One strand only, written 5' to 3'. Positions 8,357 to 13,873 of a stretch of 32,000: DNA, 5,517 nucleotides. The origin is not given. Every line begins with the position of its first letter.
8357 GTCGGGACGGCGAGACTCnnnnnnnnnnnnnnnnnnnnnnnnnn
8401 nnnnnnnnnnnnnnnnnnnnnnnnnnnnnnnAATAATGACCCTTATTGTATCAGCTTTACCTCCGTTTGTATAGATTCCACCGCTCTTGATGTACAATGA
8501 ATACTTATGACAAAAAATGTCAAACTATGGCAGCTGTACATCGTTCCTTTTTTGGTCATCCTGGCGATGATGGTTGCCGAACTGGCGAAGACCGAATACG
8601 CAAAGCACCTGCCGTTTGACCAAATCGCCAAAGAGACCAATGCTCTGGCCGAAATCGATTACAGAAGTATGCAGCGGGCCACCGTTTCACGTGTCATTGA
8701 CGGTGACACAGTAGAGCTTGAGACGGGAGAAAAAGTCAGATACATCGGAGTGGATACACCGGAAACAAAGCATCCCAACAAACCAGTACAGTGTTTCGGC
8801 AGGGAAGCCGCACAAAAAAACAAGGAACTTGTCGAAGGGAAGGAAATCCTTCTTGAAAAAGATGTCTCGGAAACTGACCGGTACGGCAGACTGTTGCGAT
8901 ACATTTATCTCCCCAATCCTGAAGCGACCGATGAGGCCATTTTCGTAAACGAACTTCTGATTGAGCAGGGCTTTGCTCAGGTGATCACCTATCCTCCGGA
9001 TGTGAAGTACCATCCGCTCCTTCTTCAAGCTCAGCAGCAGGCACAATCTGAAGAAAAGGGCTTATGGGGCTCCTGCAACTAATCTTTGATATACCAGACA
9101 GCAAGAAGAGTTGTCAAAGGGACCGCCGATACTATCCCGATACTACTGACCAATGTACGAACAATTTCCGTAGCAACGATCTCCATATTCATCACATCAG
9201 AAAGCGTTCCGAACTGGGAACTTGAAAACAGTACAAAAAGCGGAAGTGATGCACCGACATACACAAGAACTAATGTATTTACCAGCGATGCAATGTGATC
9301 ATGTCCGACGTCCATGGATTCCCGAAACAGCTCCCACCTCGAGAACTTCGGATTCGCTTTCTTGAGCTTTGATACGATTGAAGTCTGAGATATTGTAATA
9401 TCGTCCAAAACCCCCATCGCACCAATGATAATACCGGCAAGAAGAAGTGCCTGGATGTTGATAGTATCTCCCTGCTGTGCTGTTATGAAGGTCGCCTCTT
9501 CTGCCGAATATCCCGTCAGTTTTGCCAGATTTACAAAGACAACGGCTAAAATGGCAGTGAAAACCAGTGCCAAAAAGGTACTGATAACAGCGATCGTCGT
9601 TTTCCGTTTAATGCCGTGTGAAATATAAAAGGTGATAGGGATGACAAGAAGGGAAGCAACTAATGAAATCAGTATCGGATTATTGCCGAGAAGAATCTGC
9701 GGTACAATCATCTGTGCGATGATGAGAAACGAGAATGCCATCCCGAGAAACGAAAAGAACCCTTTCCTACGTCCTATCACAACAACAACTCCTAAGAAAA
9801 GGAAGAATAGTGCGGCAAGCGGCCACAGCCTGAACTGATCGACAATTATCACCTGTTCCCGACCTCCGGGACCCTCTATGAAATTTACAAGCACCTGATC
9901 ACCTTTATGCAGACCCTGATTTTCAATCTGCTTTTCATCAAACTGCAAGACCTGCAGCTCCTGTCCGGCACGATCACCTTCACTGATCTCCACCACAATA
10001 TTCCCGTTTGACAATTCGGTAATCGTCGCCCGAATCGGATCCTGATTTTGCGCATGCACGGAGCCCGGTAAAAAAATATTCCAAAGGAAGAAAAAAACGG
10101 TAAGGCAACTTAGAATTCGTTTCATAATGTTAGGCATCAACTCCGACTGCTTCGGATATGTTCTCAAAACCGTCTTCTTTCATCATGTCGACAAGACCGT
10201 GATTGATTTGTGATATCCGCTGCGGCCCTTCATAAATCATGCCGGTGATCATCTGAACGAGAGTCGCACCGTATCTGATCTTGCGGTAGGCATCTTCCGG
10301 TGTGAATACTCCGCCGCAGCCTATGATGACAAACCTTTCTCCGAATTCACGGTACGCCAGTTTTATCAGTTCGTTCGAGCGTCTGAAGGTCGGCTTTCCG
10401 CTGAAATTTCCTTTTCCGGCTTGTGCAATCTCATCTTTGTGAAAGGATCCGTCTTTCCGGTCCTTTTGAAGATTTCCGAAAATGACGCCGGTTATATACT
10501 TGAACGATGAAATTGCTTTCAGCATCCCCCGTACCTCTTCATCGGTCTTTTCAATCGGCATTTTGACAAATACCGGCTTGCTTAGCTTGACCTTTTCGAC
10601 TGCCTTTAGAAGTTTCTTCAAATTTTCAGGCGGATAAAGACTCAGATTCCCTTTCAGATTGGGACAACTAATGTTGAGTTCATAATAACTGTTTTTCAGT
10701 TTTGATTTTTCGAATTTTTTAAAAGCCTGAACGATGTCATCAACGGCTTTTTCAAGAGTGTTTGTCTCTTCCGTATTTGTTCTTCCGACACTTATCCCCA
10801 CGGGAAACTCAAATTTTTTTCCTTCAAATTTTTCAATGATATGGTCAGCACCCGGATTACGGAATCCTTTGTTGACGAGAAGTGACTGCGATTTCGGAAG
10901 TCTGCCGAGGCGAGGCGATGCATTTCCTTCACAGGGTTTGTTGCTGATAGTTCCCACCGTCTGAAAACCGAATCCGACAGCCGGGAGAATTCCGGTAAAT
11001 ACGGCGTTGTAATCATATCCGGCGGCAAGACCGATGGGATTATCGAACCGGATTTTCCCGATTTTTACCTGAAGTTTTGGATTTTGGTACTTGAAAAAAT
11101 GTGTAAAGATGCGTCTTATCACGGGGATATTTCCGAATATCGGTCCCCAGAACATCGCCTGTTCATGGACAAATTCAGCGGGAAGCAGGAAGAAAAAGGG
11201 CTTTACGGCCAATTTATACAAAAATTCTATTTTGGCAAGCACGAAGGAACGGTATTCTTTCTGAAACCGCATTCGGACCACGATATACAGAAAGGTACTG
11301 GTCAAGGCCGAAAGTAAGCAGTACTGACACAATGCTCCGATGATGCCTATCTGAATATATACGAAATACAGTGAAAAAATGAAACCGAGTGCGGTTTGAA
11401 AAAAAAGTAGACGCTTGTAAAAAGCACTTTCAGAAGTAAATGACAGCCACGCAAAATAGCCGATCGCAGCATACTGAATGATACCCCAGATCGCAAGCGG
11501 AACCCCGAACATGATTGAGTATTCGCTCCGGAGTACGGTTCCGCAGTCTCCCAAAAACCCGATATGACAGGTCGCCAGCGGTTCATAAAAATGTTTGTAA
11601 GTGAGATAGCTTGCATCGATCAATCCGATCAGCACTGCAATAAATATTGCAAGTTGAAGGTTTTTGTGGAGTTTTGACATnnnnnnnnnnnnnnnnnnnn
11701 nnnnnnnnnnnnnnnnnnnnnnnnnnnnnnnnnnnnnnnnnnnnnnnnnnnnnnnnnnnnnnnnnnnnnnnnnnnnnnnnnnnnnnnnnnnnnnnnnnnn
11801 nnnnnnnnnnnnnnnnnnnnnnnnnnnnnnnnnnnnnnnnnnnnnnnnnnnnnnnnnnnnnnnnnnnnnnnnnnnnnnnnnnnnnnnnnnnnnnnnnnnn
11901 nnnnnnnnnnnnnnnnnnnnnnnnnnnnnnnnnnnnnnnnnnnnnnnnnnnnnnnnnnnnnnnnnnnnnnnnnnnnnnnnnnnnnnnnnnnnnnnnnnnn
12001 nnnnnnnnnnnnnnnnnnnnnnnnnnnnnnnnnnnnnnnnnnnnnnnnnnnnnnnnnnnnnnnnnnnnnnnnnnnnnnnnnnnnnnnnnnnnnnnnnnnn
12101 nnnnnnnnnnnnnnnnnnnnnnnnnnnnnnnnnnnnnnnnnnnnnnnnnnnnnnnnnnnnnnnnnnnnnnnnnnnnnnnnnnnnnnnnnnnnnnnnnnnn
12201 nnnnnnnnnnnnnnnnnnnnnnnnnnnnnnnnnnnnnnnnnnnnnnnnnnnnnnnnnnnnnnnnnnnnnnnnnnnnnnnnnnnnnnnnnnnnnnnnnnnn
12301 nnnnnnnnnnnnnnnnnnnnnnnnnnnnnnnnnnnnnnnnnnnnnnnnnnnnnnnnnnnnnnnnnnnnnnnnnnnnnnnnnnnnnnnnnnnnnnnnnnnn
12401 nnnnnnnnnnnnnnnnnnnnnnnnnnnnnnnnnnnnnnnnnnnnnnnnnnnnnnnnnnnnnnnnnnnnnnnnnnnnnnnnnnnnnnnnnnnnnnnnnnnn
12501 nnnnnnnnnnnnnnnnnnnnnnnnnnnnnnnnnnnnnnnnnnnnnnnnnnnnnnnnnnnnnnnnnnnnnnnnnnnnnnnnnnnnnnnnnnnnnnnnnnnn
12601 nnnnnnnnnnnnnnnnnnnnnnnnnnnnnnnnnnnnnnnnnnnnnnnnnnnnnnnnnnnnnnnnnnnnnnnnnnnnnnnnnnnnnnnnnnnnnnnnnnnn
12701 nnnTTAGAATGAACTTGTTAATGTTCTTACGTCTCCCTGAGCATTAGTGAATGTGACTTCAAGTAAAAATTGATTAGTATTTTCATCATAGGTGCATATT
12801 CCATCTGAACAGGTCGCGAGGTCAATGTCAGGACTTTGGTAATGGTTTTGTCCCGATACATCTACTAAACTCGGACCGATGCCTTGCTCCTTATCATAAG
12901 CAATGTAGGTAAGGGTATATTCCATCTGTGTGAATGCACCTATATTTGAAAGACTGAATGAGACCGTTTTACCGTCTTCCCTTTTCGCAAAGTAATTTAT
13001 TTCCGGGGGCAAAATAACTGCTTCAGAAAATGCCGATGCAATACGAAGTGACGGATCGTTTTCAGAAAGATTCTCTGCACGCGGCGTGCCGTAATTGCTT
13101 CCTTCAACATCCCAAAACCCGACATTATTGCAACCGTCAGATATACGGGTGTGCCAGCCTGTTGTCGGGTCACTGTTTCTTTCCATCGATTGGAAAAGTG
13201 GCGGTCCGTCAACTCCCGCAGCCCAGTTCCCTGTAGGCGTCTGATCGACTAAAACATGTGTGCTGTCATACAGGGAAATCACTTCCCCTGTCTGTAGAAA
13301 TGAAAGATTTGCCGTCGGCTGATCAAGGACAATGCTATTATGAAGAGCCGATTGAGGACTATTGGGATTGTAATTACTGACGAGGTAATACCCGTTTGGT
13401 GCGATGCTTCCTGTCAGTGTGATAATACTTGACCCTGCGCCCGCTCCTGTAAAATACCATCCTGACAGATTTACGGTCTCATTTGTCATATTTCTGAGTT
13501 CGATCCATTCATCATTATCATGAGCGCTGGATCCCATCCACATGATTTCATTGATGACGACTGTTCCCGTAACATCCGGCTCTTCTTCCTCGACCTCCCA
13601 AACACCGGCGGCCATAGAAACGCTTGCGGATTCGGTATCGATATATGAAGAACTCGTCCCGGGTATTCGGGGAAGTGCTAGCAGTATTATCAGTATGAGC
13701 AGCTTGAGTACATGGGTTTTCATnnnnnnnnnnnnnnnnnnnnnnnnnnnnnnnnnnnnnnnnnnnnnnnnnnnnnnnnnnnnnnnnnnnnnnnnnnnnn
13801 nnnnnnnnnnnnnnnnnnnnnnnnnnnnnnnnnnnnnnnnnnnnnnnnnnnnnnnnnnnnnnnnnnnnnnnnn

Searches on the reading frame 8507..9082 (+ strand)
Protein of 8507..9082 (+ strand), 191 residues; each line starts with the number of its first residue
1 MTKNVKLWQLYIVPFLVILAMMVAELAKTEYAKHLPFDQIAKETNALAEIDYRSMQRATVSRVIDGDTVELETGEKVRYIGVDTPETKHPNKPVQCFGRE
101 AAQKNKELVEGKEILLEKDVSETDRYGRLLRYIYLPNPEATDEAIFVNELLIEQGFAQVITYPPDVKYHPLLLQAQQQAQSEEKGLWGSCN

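Call 62: search_protein_families(library=pfam, proteins=[window:8507-9082:+], max_evalue=0.00001)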
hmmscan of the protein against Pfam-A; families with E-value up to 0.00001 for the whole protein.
window:8507-9082:+ (191 aa): 1 family
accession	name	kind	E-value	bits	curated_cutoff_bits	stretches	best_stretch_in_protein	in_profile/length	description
PF00565.23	SNase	-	6.5e-26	91.3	21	1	76-187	1-105/107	Staphylococcal nuclease homologue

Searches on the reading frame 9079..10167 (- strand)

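Call 62: search_protein_families(library=pfam, proteins=[window:9079-10167:-], max_evalue=0.00001)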
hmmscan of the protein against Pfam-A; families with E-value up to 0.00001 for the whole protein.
window:9079-10167:- (362 aa): 1 family
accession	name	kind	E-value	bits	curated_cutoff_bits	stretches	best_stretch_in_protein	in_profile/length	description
PF07907.16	YibE_F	-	8.4e-70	235.5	27.2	1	118-358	2-241/241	YibE/F-like protein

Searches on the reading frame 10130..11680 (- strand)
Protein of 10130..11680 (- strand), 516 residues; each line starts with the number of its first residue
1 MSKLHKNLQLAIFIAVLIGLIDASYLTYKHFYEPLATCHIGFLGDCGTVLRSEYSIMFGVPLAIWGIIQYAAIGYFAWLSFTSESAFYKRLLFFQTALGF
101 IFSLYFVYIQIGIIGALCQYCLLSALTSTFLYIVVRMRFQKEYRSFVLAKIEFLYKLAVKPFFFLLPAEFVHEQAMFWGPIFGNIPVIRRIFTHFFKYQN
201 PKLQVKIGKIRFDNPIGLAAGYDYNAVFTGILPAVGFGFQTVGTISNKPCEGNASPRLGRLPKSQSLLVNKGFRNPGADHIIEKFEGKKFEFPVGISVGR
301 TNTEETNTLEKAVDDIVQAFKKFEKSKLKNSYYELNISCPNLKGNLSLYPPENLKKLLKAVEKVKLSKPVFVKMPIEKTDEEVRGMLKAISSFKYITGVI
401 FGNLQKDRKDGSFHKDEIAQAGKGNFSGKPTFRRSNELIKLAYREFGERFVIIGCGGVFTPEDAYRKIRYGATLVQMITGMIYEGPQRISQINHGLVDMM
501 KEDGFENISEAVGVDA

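Call 62: search_protein_families(library=pfam, proteins=[window:10130-11680:-], max_evalue=0.00001)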
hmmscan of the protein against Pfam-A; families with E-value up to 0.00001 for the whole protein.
window:10130-11680:- (516 aa): 2 families
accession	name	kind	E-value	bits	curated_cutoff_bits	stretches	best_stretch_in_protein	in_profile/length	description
PF01180.27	DHO_dh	-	1.3e-50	172.7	27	1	203-500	2-291/291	Dihydroorotate dehydrogenase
PF07884.19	VKOR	-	1e-22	81.1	27.5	1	11-134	2-132/134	Vitamin K epoxide reductase family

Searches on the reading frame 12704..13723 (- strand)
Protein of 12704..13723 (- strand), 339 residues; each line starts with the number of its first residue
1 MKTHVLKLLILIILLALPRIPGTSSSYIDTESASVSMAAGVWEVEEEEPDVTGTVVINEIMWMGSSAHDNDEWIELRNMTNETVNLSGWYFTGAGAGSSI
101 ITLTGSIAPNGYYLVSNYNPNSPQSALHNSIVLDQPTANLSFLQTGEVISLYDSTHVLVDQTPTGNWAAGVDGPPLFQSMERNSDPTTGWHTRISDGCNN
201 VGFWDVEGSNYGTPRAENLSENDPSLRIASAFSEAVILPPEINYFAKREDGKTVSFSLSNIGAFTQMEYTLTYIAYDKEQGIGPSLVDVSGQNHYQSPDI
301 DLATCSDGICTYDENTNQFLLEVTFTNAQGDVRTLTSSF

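Call 62: search_protein_families(library=pfam, proteins=[window:12704-13723:-], max_evalue=0.00001)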
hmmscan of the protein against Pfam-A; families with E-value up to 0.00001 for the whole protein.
window:12704-13723:- (339 aa): 1 family
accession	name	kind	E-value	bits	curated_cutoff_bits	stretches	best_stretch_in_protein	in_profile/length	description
PF00932.25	LTD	-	2.5e-13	50.8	34.3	1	51-161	4-104/109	Lamin Tail Domain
